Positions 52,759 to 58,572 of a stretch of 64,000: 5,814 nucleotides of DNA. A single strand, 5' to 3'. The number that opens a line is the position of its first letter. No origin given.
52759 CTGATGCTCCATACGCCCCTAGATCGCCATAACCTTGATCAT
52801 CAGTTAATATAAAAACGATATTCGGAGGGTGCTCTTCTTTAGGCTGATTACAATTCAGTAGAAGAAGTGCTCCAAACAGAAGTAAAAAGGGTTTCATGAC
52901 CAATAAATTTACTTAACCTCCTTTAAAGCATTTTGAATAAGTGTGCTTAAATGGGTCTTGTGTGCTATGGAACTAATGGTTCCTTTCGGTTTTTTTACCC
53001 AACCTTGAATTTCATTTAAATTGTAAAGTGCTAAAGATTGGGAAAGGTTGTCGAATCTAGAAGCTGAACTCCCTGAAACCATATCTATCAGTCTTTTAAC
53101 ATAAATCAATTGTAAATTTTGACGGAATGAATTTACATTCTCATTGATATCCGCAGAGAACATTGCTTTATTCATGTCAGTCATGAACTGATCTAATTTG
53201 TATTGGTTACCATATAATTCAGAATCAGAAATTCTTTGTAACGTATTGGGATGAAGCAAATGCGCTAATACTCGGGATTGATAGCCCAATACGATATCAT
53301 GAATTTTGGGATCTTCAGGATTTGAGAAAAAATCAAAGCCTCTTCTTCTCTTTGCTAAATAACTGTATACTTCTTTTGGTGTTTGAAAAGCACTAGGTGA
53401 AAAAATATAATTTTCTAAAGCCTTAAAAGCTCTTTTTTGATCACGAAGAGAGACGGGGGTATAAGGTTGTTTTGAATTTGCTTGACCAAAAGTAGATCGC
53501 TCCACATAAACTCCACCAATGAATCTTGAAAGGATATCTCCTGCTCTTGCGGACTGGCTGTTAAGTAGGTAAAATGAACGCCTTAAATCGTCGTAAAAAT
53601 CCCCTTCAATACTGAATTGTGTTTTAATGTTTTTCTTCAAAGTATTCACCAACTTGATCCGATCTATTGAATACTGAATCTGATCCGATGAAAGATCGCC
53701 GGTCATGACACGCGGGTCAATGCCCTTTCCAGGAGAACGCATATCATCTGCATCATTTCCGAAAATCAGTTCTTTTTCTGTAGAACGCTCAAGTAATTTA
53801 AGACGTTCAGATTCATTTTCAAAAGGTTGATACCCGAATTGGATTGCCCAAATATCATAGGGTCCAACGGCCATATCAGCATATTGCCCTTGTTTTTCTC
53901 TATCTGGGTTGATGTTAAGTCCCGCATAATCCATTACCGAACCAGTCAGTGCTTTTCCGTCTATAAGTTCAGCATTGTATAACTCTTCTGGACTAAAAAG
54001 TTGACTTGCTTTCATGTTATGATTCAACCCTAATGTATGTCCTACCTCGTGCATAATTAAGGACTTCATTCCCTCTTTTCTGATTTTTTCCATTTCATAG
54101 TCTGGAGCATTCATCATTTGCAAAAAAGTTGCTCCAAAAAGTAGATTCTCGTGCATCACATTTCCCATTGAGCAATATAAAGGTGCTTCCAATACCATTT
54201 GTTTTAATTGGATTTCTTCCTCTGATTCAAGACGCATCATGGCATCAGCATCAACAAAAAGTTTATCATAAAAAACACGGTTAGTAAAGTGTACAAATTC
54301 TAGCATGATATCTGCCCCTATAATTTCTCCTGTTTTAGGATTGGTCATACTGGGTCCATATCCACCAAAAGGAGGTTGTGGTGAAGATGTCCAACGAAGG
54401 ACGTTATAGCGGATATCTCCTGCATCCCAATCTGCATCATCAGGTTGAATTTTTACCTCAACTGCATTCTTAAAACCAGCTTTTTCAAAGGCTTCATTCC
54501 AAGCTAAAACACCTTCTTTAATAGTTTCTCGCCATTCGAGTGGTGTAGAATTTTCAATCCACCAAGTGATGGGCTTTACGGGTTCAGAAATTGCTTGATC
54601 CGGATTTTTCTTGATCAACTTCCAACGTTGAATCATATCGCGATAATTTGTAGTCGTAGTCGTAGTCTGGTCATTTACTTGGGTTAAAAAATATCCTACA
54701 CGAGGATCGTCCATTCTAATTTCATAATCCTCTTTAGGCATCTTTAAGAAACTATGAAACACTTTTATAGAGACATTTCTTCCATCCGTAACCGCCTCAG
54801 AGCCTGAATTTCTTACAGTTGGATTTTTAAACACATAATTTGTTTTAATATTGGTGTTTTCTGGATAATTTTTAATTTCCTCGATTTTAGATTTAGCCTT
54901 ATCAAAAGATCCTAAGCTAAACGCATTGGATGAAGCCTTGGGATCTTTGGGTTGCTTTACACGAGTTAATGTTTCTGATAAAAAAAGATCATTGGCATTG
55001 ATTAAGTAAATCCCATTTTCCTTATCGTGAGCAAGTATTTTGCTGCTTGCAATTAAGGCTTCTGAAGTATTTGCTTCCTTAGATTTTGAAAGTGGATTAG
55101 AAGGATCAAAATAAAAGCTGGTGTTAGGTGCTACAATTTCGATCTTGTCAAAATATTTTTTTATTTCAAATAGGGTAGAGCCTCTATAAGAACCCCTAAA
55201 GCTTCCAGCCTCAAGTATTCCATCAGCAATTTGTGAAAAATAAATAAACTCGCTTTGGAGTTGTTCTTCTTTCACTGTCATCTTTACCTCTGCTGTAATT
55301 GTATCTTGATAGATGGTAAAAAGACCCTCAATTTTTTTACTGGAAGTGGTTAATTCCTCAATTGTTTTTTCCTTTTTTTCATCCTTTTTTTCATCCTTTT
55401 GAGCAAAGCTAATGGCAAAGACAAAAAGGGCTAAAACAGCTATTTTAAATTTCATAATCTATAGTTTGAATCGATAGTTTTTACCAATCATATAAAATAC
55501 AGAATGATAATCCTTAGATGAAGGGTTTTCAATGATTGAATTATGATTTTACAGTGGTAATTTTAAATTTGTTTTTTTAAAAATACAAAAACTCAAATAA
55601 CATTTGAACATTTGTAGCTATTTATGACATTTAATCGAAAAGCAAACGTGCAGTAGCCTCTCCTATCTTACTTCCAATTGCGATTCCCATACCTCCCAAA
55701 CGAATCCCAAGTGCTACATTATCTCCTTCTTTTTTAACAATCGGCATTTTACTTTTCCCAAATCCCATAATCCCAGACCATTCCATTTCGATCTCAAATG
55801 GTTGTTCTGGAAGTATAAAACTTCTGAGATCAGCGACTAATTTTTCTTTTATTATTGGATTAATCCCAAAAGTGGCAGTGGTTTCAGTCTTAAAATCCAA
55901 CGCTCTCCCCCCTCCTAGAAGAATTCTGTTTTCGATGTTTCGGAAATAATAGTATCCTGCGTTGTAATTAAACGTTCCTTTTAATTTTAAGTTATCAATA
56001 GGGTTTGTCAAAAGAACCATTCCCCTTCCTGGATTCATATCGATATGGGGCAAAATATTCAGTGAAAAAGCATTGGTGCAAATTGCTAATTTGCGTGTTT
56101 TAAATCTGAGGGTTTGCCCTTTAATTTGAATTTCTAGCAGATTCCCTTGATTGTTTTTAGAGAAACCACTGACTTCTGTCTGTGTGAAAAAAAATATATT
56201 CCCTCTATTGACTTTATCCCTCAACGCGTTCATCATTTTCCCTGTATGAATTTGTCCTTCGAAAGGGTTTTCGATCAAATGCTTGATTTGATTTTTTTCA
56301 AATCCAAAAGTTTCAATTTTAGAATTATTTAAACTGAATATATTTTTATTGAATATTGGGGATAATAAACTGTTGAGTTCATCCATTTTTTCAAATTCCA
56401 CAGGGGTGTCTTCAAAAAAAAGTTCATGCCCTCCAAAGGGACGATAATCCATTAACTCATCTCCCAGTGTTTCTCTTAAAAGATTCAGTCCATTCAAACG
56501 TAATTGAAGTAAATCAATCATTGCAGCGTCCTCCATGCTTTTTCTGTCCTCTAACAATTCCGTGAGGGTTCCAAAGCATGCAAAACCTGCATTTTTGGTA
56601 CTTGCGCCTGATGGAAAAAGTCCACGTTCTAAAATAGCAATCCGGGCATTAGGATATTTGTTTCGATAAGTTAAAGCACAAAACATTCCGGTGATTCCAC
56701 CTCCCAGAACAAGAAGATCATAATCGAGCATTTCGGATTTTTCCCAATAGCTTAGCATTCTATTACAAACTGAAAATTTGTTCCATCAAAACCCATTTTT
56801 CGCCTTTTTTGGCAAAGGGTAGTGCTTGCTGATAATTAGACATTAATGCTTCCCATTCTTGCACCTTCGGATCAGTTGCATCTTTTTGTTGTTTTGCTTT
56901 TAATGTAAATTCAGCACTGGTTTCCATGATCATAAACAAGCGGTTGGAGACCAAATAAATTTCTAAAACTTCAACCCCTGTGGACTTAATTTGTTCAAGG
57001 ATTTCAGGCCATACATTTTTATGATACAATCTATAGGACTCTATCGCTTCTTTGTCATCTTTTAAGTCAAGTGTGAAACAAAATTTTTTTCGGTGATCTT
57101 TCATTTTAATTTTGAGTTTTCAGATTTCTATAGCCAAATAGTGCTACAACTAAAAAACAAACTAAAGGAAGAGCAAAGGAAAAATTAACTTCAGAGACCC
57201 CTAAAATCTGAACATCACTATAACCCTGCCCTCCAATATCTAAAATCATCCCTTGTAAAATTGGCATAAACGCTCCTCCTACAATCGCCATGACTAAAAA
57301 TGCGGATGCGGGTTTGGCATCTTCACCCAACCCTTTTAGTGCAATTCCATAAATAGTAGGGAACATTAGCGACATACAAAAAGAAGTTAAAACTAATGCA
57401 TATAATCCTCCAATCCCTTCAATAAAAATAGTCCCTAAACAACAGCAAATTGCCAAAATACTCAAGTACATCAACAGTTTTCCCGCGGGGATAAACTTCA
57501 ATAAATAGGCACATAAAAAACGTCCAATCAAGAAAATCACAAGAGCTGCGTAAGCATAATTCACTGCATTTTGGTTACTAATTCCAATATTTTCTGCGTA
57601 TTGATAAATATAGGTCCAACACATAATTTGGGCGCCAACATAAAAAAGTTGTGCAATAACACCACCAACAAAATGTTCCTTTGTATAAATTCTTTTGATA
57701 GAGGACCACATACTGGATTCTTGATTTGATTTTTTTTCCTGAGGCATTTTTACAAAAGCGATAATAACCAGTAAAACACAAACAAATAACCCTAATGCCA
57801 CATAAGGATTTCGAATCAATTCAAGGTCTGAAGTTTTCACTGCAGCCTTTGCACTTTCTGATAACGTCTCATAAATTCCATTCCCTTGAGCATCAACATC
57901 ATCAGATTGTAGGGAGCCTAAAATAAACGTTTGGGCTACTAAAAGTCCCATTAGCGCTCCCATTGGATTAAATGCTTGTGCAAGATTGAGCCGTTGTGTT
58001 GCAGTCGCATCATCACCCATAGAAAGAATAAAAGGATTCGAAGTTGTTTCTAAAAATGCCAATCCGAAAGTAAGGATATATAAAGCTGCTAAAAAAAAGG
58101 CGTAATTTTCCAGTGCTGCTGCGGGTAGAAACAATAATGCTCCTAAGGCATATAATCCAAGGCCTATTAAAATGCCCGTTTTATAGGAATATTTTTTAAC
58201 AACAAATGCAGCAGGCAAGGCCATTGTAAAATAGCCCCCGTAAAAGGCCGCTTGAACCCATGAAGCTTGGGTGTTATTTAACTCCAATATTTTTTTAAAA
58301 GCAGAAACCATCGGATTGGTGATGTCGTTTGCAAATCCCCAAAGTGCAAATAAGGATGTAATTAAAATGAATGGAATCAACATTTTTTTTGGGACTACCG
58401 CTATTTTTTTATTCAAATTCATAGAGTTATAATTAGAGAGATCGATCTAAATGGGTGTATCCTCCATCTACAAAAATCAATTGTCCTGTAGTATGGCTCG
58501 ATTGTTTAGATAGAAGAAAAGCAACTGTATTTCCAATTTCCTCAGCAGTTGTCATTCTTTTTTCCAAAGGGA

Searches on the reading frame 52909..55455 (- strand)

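Call 47: search_protein_families(library=pfam, proteins=[window:52909-55455:-], max_evalue=0.0001)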
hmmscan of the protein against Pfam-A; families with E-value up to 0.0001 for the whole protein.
window:52909-55455:- (848 aa): 2 families
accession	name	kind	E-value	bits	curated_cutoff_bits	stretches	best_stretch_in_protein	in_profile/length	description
PF16313.11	DUF4953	-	2.1e-73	247.7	24.2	1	455-768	5-312/316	Met-zincin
PF17148.9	DUF5117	-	1.9e-26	93.5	27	1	105-283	18-189/189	Domain of unknown function (DUF5117)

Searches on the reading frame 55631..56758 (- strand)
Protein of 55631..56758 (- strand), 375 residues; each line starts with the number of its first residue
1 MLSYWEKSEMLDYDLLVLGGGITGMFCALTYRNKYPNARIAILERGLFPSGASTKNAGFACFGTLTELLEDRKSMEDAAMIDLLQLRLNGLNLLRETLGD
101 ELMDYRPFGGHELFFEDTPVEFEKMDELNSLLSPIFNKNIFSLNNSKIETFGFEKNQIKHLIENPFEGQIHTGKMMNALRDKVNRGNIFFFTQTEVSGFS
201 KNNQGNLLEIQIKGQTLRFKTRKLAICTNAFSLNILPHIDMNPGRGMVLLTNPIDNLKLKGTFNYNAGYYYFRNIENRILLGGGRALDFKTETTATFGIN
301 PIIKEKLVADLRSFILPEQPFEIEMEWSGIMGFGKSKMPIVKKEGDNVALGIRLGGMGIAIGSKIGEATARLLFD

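Call 47: search_protein_families(library=pfam, proteins=[window:55631-56758:-], max_evalue=0.0001)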
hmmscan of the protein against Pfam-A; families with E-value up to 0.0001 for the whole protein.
window:55631-56758:- (375 aa): 1 family
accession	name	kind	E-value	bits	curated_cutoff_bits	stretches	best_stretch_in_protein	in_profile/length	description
PF01266.30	DAO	-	4.2e-32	112.5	27.9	1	14-372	1-353/353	FAD dependent oxidoreductase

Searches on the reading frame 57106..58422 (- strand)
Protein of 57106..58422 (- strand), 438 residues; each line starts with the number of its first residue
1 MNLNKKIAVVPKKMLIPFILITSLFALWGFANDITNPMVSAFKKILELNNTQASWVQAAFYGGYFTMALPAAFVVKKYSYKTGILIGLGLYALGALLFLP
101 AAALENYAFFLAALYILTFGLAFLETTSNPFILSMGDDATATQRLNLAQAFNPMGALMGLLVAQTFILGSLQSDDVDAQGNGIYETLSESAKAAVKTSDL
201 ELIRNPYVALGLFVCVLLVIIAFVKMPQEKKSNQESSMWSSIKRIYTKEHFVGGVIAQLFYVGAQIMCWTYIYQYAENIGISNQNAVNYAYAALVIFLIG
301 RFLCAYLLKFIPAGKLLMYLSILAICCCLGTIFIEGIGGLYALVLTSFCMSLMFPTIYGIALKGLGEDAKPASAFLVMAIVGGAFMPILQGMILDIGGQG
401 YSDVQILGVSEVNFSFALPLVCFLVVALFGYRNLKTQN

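Call 47: search_protein_families(library=pfam, proteins=[window:57106-58422:-], max_evalue=0.0001)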
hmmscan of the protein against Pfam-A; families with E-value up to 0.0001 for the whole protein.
window:57106-58422:- (438 aa): 1 family
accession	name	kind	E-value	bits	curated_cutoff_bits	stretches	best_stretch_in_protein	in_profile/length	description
PF07690.21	MFS_1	-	5.9e-24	85.1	33.4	1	26-384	6-344/347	Major Facilitator Superfamily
